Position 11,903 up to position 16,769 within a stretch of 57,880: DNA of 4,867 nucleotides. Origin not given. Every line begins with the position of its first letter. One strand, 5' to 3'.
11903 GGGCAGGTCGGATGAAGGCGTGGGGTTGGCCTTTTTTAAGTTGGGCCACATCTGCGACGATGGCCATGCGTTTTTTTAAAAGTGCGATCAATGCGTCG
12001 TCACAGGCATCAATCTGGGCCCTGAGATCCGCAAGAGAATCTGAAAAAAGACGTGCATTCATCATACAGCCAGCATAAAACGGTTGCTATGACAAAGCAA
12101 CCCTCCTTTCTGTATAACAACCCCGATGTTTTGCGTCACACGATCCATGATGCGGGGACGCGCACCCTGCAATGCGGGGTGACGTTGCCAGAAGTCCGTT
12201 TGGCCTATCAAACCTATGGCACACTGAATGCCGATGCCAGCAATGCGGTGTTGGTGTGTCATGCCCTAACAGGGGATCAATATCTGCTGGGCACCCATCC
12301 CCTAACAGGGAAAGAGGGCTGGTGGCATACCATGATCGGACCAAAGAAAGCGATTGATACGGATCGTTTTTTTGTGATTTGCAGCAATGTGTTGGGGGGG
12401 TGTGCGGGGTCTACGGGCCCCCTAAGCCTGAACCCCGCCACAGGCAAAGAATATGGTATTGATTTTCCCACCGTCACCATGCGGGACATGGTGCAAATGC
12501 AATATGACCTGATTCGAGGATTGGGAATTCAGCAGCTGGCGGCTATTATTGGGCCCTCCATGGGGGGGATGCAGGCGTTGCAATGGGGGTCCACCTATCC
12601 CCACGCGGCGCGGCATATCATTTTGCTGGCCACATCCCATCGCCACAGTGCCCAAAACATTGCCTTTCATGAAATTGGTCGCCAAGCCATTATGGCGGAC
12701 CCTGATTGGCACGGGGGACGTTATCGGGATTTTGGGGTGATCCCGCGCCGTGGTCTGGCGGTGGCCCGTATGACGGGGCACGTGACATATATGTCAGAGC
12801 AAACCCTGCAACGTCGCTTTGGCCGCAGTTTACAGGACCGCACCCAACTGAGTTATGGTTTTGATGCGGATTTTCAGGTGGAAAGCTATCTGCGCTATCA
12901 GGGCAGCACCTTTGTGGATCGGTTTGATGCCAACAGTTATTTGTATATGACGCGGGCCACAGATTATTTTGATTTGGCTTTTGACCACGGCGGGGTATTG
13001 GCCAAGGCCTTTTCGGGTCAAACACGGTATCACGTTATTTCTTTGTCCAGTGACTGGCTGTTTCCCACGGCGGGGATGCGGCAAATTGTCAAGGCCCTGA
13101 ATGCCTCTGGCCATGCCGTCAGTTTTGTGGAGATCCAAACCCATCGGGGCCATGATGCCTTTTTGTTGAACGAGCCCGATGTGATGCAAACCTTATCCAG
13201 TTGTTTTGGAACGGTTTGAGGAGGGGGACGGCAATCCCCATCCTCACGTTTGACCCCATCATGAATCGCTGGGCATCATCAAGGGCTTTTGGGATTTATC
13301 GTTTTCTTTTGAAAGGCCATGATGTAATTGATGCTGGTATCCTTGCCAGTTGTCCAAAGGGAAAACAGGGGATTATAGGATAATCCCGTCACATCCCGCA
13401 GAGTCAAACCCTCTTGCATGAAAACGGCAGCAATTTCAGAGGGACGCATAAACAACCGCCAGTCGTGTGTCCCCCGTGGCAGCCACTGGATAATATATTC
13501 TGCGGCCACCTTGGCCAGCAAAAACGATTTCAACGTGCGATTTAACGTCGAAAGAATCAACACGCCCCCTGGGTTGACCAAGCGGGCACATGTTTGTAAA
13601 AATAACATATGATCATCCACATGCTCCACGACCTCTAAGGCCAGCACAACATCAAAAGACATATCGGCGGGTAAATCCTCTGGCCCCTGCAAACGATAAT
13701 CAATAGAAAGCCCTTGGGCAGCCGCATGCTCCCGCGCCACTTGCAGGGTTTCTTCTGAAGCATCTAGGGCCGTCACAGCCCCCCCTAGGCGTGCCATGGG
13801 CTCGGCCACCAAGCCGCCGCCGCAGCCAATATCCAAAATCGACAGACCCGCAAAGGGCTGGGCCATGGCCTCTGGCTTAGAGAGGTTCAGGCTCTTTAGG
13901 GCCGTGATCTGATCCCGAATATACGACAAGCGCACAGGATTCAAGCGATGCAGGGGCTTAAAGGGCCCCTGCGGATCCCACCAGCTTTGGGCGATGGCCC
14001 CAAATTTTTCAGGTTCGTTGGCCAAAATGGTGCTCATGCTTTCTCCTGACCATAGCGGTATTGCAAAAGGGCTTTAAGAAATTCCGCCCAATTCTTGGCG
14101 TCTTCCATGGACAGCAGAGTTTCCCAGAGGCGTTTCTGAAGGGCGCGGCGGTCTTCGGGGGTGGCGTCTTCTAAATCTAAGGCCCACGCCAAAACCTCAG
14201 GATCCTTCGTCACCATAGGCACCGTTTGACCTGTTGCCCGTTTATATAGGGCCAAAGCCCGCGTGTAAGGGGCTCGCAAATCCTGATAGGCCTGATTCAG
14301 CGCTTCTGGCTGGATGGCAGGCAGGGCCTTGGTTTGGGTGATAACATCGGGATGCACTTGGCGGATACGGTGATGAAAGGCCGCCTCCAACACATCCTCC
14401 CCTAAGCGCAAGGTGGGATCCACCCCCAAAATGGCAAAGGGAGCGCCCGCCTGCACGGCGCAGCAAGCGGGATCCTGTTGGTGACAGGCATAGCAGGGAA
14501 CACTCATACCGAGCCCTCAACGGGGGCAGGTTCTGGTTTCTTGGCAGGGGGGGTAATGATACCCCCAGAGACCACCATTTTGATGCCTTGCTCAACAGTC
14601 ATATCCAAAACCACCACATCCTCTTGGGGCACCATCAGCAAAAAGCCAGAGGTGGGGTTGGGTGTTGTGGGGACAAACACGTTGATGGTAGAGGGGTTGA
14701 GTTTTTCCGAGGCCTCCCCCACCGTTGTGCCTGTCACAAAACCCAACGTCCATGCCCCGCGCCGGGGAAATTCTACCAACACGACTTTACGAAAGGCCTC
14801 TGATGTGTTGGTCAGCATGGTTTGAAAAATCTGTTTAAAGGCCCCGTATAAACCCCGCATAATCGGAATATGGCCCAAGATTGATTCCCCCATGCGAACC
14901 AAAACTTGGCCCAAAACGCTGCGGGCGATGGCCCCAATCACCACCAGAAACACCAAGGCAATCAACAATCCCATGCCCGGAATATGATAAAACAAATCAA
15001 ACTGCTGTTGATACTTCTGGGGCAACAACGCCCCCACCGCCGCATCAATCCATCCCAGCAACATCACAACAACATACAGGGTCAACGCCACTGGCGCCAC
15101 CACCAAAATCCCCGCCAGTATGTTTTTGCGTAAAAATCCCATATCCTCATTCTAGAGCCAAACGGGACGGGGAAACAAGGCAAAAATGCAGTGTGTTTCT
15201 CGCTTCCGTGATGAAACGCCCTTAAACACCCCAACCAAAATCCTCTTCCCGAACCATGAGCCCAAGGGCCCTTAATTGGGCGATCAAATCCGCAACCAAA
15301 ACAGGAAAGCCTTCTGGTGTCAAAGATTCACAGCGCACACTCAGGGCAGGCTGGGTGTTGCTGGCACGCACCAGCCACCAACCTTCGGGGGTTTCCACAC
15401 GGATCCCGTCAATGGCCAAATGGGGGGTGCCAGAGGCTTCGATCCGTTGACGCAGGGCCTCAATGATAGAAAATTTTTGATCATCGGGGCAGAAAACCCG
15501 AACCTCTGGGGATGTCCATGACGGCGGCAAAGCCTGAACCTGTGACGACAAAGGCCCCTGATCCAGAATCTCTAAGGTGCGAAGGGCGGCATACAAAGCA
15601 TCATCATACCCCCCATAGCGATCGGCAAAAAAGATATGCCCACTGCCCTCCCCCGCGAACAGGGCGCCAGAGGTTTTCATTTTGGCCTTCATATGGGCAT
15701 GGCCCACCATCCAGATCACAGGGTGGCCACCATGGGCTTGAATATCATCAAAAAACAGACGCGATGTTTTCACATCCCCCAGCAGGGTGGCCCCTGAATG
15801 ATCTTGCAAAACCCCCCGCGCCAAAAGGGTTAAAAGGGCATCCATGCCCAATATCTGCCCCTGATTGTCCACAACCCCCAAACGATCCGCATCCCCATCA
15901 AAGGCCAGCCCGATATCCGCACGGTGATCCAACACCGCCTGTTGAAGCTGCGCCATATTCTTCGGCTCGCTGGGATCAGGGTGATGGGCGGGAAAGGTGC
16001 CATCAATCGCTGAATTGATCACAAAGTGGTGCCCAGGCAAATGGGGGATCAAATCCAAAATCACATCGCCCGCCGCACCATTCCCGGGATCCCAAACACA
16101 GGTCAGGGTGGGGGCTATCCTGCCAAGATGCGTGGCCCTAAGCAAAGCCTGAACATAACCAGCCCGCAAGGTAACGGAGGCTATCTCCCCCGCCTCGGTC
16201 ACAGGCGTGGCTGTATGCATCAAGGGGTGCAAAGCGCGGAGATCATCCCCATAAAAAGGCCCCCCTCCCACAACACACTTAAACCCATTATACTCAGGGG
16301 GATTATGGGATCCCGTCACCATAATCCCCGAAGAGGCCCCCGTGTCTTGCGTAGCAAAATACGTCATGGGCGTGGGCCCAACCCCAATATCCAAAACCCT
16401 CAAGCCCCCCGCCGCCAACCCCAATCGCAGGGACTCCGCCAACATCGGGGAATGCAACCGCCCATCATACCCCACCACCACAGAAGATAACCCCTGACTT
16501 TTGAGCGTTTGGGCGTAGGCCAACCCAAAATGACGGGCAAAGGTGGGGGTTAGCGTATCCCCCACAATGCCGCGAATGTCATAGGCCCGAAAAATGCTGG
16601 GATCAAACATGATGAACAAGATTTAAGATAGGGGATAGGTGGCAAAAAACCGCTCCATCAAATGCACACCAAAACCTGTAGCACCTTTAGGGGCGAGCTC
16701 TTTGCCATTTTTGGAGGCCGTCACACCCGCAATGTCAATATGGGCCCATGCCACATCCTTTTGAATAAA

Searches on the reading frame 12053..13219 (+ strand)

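Call 74: search_protein_families(library=pfam, proteins=[window:12053-13219:+], max_evalue=0.00001)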
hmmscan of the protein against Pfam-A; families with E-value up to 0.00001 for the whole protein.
window:12053-13219:+ (388 aa): 1 family
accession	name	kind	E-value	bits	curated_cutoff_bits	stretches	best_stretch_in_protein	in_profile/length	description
PF00561.26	Abhydrolase_1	-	1e-19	71.6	25.8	1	64-372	1-243/245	alpha/beta hydrolase fold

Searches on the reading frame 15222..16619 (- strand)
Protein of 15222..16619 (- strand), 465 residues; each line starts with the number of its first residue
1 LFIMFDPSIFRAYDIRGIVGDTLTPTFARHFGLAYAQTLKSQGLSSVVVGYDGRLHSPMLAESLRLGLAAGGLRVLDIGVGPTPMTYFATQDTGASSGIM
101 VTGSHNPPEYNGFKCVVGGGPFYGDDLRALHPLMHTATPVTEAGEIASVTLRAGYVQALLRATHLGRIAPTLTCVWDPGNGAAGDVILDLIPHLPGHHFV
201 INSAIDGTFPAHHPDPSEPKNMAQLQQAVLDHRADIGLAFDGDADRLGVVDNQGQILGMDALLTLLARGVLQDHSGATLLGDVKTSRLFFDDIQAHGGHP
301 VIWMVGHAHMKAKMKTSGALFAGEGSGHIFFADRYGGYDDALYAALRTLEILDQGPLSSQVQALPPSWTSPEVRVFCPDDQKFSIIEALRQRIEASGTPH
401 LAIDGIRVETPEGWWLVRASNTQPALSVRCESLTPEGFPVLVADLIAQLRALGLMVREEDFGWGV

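Call 74: search_protein_families(library=pfam, proteins=[window:15222-16619:-], max_evalue=0.00001)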
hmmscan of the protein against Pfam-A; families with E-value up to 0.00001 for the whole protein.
window:15222-16619:- (465 aa): 4 families
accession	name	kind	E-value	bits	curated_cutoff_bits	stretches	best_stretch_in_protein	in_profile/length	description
PF02878.22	PGM_PMM_I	-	5.7e-37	126.9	22.5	1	9-125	3-122/138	Phosphoglucomutase/phosphomannomutase, alpha/beta/alpha domain I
PF02879.22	PGM_PMM_II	-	1.3e-20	74.3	29.3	1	155-254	3-103/103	Phosphoglucomutase/phosphomannomutase, alpha/beta/alpha domain II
PF02880.22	PGM_PMM_III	-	2e-19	70.3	20.7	1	260-365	3-112/115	Phosphoglucomutase/phosphomannomutase, alpha/beta/alpha domain III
PF00408.26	PGM_PMM_IV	-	4.3e-09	36.8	23.1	1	372-433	1-53/68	Phosphoglucomutase/phosphomannomutase, C-terminal domain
